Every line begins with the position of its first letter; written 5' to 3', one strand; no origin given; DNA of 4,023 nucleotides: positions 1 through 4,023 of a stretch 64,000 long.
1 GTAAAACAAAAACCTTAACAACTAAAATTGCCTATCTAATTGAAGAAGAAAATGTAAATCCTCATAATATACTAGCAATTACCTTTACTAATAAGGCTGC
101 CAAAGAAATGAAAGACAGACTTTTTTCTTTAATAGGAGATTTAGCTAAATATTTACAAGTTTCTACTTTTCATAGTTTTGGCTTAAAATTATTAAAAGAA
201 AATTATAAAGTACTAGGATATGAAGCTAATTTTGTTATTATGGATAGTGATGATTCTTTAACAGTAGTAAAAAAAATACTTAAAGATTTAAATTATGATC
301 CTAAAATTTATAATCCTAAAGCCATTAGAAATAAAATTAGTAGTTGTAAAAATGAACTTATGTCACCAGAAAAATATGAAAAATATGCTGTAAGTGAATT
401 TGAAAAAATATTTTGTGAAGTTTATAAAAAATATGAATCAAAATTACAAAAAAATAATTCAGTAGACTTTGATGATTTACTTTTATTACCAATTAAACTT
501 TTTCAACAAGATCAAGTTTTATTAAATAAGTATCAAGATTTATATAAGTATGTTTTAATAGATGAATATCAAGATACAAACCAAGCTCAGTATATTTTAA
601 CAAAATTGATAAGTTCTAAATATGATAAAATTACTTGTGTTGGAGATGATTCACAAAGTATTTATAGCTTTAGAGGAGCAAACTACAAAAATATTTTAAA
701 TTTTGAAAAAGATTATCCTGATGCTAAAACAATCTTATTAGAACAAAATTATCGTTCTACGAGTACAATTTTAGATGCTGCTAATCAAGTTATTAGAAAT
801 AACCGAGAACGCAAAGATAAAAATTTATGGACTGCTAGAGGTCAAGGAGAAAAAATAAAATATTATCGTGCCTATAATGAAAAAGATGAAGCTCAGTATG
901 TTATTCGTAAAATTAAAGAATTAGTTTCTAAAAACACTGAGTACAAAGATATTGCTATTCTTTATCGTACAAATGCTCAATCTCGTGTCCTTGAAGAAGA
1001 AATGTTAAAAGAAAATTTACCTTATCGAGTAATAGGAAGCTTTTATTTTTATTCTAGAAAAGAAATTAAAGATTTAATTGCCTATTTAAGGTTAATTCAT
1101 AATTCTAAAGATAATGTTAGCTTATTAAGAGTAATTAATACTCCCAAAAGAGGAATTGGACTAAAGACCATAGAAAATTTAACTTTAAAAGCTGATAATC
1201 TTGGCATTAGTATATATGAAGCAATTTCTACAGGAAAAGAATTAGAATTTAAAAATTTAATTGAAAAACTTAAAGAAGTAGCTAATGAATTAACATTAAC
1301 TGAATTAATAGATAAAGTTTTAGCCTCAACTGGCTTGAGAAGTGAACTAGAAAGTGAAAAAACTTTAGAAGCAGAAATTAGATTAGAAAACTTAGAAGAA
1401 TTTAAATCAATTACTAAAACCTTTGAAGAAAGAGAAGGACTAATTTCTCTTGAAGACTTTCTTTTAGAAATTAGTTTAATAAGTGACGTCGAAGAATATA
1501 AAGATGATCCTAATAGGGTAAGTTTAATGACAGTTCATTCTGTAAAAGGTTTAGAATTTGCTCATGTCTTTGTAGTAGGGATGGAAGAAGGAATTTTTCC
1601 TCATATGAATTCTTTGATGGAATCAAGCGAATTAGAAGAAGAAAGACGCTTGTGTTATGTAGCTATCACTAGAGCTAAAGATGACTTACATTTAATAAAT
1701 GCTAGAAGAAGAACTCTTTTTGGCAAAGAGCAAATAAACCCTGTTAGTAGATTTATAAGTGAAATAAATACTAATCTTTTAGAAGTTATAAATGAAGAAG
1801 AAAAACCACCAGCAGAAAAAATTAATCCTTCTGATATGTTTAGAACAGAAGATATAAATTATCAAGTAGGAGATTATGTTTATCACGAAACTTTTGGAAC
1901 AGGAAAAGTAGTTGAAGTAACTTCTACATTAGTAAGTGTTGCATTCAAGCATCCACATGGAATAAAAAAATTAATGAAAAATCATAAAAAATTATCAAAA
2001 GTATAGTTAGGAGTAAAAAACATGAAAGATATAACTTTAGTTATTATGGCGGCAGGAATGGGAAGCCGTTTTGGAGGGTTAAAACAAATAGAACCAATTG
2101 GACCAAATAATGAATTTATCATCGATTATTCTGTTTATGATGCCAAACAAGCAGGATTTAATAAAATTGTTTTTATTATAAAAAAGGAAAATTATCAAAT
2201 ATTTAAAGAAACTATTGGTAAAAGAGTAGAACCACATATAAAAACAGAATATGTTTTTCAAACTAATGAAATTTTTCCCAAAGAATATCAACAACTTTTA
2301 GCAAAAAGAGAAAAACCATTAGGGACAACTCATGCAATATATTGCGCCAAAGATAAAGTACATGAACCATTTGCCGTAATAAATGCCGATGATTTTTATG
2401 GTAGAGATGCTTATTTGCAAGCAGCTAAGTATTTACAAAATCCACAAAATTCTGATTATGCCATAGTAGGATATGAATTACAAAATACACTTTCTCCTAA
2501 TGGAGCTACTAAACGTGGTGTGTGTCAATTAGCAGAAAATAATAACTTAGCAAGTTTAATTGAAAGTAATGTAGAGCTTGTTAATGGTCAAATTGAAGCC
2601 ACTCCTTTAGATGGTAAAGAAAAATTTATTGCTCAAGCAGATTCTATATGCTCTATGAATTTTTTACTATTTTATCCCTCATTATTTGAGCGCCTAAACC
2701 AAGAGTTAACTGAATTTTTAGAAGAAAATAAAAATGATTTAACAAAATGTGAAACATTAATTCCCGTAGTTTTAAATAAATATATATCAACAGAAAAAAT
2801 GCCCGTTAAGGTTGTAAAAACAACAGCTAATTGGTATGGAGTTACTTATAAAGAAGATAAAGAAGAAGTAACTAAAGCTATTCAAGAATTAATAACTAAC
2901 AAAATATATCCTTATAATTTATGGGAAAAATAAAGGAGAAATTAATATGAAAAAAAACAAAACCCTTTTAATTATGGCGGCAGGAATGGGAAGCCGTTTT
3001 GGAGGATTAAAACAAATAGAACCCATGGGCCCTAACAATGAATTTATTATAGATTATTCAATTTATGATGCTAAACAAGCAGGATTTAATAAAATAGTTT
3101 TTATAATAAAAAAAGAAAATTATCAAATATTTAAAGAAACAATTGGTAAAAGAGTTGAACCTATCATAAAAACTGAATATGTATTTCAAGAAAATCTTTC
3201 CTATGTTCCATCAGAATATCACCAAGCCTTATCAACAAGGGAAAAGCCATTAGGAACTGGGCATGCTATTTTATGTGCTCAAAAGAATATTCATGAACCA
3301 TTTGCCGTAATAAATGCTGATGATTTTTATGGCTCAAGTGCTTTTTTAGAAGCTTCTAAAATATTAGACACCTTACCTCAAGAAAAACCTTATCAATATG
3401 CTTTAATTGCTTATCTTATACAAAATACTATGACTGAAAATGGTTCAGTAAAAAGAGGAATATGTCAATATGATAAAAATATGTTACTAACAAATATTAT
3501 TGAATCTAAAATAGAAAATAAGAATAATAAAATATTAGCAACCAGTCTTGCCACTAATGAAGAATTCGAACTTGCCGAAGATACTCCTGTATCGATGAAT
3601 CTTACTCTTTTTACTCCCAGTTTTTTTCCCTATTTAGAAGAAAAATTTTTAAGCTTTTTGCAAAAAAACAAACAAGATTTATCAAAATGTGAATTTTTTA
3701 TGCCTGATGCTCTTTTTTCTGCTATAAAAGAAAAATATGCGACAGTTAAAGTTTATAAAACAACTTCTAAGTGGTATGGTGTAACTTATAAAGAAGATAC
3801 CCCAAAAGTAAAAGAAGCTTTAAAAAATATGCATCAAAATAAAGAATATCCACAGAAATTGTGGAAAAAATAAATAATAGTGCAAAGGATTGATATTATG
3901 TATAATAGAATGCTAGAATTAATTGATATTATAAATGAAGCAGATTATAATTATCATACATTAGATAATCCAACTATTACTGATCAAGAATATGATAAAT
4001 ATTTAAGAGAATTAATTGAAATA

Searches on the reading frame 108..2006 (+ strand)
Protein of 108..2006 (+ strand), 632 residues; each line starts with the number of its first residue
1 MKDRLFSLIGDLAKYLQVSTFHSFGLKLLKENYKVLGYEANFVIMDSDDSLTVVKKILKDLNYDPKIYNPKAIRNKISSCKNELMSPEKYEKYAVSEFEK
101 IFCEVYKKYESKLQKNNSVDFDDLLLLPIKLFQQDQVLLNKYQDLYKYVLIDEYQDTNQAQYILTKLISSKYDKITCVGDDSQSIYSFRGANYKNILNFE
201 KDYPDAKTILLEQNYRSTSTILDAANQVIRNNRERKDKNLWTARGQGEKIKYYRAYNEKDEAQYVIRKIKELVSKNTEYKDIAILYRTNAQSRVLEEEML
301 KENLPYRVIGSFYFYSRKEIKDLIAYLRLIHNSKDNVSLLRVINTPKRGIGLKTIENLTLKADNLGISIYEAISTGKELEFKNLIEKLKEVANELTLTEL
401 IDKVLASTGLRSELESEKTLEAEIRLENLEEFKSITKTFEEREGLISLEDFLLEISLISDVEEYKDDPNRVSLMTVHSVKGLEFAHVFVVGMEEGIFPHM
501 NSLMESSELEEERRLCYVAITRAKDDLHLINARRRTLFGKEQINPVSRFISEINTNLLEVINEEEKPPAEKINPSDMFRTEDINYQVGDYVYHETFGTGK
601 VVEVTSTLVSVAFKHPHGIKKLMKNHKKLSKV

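Call 31: search_protein_families(library=pfam, proteins=[window:108-2006:+], max_evalue=0.00001)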
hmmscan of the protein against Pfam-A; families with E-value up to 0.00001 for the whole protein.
window:108-2006:+ (632 aa): 6 families
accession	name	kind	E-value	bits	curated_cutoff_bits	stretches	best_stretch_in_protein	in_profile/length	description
PF13361.12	UvrD_C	-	2.5e-81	274.3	25.6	1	209-532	1-348/350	UvrD-like helicase C-terminal domain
PF00580.27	UvrD-helicase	-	2.6e-59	201.6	23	1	1-204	61-271/271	UvrD/REP helicase N-terminal domain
PF13538.12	UvrD_C_2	-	4.2e-10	39.8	27.4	1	473-530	4-52/52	UvrD-like helicase C-terminal domain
PF01443.25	Viral_helicase1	-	2.7e-08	34.3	21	0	443-531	151-228/228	Viral superfamily 1 RNA helicase core domain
PF13087.12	AAA_12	-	3.7e-07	30.3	27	0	251-302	81-132/195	AAA domain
PF13245.12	AAA_19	-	1e-06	29.4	25.1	1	144-189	90-134/134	AAA domain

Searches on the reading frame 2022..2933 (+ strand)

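Call 31: search_protein_families(library=pfam, proteins=[window:2022-2933:+], max_evalue=0.00001)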
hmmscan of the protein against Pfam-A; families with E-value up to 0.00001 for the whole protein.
window:2022-2933:+ (303 aa): 1 family
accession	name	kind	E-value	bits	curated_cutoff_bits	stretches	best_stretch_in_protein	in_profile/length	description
PF00483.29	NTP_transferase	-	1.7e-10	41.3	21.2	1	7-155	3-141/245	Nucleotidyl transferase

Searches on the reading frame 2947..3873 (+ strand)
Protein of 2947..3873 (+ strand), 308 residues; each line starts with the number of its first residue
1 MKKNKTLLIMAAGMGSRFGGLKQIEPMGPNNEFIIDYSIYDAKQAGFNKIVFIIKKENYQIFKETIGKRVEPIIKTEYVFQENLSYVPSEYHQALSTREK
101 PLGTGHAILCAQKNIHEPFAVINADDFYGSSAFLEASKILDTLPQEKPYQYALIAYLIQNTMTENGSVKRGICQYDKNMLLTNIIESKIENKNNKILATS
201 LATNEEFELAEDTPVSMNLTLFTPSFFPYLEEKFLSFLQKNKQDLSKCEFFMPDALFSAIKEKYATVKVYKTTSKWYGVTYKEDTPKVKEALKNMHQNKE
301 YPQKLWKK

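Call 31: search_protein_families(library=pfam, proteins=[window:2947-3873:+], max_evalue=0.00001)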
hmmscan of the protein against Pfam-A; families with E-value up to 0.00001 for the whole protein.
window:2947-3873:+ (308 aa): 1 family
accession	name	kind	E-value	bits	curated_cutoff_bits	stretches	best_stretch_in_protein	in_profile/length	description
PF00483.29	NTP_transferase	-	5.8e-08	33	21.2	1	8-277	3-227/245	Nucleotidyl transferase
